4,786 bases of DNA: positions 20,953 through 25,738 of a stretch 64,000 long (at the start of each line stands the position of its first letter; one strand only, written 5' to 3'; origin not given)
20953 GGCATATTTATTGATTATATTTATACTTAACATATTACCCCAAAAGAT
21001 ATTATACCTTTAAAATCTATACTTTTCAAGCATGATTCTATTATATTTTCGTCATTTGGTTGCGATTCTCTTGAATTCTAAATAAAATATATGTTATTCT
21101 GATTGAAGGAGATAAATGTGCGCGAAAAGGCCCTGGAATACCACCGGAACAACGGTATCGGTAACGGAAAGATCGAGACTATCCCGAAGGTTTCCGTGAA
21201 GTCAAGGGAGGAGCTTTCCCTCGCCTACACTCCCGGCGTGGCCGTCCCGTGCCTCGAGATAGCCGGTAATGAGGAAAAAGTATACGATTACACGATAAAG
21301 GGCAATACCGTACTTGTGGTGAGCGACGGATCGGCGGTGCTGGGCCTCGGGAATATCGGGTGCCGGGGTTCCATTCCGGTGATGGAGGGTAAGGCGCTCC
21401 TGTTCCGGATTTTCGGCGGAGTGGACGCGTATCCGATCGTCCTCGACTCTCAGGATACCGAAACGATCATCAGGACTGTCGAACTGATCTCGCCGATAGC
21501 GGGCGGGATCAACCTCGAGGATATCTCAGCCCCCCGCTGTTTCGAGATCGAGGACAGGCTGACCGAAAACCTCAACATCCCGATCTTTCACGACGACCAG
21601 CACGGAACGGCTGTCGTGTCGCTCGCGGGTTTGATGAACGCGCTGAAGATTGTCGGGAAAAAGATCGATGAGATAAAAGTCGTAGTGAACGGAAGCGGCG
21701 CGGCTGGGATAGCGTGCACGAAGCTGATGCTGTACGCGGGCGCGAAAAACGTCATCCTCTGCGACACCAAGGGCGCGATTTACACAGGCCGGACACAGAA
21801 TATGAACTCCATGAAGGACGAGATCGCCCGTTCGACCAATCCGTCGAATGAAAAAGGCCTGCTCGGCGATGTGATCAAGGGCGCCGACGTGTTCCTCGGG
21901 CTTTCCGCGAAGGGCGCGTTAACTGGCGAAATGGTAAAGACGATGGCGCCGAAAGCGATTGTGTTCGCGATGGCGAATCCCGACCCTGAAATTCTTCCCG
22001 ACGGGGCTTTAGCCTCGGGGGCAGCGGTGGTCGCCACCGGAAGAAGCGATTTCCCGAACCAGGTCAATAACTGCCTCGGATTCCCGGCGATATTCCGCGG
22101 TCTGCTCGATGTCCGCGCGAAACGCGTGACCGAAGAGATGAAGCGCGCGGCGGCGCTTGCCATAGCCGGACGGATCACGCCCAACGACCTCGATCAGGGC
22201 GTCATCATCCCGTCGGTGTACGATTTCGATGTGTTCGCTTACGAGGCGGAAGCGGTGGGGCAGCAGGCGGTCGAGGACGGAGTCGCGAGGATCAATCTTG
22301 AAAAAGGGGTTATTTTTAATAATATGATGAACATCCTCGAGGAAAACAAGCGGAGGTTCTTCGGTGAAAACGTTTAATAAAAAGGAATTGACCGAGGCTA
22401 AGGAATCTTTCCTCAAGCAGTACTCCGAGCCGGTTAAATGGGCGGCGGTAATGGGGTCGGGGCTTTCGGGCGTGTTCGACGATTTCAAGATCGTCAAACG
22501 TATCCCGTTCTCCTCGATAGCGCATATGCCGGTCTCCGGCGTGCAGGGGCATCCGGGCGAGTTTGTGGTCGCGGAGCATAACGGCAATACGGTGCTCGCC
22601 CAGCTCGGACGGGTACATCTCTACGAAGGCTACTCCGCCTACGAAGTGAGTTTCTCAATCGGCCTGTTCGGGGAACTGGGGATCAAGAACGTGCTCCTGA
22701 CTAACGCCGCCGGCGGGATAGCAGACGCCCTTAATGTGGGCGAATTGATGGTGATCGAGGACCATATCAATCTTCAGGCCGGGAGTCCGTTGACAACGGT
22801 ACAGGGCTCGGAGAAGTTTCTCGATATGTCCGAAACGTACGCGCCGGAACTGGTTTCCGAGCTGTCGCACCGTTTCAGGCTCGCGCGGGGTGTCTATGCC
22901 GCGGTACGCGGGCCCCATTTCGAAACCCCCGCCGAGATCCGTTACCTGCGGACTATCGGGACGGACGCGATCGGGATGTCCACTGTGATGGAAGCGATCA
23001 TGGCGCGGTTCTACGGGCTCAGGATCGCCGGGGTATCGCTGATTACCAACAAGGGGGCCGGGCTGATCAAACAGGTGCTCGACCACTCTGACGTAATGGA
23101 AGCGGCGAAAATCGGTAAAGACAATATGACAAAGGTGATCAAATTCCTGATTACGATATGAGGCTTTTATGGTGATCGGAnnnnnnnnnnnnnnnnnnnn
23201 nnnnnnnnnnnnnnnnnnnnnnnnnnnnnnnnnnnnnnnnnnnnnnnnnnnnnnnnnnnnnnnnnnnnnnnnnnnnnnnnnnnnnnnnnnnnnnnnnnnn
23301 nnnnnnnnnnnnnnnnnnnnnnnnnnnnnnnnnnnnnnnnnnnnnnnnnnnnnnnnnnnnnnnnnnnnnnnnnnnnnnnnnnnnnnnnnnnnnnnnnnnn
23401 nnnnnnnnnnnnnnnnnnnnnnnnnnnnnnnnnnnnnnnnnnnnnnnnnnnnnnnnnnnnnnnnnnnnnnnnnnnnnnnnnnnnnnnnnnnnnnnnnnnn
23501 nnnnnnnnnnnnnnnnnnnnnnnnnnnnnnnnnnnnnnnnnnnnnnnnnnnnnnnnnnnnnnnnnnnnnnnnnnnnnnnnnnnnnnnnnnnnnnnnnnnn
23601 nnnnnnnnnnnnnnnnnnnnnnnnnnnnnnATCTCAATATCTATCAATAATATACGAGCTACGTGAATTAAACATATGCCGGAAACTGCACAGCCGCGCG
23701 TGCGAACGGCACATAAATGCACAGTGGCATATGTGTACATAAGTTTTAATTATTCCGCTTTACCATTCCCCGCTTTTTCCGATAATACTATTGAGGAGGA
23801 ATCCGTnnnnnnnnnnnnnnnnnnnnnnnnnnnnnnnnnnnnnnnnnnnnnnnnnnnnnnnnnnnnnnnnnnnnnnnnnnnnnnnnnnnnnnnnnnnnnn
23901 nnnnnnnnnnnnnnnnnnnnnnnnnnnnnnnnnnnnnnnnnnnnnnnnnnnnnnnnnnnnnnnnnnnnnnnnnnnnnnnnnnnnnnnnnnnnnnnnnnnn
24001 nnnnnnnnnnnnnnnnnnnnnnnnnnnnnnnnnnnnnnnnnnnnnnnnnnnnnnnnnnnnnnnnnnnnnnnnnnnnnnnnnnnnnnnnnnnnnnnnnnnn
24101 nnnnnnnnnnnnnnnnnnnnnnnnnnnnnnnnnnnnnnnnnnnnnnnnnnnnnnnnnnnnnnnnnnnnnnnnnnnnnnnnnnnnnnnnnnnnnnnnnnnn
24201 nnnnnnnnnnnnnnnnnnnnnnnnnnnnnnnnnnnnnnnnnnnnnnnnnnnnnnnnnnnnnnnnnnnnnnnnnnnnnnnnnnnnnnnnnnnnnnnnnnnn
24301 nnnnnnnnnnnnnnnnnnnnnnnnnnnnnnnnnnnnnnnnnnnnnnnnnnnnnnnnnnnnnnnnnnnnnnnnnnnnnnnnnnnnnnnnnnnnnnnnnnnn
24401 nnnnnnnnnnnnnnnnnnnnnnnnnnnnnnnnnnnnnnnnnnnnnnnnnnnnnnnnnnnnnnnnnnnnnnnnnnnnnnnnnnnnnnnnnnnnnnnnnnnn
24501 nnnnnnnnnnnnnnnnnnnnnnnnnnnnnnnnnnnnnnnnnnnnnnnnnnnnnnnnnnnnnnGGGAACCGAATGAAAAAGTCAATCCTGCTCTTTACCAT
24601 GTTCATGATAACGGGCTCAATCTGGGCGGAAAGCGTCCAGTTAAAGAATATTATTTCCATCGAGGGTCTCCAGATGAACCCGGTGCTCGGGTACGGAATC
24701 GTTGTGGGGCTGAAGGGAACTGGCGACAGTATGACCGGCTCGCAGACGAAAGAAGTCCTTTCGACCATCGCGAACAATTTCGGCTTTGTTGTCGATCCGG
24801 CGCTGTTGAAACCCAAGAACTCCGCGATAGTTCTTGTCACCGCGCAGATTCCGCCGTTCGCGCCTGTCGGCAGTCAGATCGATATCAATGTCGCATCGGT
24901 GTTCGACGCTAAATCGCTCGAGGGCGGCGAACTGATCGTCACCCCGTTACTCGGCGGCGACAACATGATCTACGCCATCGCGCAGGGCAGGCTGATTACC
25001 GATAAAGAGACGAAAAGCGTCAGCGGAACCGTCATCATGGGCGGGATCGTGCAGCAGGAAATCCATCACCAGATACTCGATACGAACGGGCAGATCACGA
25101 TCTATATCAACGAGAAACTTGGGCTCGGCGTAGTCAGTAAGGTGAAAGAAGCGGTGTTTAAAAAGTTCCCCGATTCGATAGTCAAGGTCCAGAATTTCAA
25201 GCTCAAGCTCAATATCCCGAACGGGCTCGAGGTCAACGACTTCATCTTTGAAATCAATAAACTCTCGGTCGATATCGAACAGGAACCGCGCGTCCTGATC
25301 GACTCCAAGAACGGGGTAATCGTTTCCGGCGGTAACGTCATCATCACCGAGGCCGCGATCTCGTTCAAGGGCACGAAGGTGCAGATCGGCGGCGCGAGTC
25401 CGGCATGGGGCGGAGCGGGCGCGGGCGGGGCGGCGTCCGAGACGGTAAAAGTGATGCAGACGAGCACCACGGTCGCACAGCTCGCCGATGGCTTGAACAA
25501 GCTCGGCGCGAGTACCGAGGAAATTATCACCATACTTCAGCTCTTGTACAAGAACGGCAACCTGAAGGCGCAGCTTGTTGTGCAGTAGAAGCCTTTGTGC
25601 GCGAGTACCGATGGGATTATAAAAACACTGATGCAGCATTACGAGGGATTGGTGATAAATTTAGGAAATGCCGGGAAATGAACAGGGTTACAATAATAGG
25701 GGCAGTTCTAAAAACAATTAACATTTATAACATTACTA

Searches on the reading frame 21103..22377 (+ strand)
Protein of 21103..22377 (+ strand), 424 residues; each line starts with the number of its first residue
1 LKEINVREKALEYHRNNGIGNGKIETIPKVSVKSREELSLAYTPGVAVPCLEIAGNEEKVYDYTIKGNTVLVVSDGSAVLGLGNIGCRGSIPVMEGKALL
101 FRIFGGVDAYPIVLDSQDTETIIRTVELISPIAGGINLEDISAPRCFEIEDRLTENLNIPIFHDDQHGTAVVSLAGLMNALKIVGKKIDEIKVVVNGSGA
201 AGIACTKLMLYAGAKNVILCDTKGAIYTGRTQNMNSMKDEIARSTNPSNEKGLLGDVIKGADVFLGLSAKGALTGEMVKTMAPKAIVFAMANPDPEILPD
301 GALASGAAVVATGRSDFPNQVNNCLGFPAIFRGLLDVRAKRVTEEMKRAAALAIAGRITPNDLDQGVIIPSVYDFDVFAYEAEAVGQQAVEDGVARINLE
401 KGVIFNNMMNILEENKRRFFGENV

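Call 67: search_protein_families(library=pfam, proteins=[window:21103-22377:+], max_evalue=0.00001)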
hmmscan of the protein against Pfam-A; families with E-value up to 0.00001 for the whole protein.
window:21103-22377:+ (424 aa): 2 families
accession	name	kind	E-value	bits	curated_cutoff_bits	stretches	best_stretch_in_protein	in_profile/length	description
PF00390.24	malic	-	3.8e-28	99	23.1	1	22-153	2-181/182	Malic enzyme, N-terminal domain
PF03949.21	Malic_M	-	2.9e-24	86.2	23.5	1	168-380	3-247/258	Malic enzyme, NAD binding domain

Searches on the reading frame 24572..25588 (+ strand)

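Call 67: search_protein_families(library=pfam, proteins=[window:24572-25588:+], max_evalue=0.00001)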
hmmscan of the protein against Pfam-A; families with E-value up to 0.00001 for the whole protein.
window:24572-25588:+ (338 aa): 1 family
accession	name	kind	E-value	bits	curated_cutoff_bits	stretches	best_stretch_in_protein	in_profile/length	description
PF02119.21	FlgI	-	8.5e-66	222.6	25.3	1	24-337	2-343/343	Flagellar P-ring protein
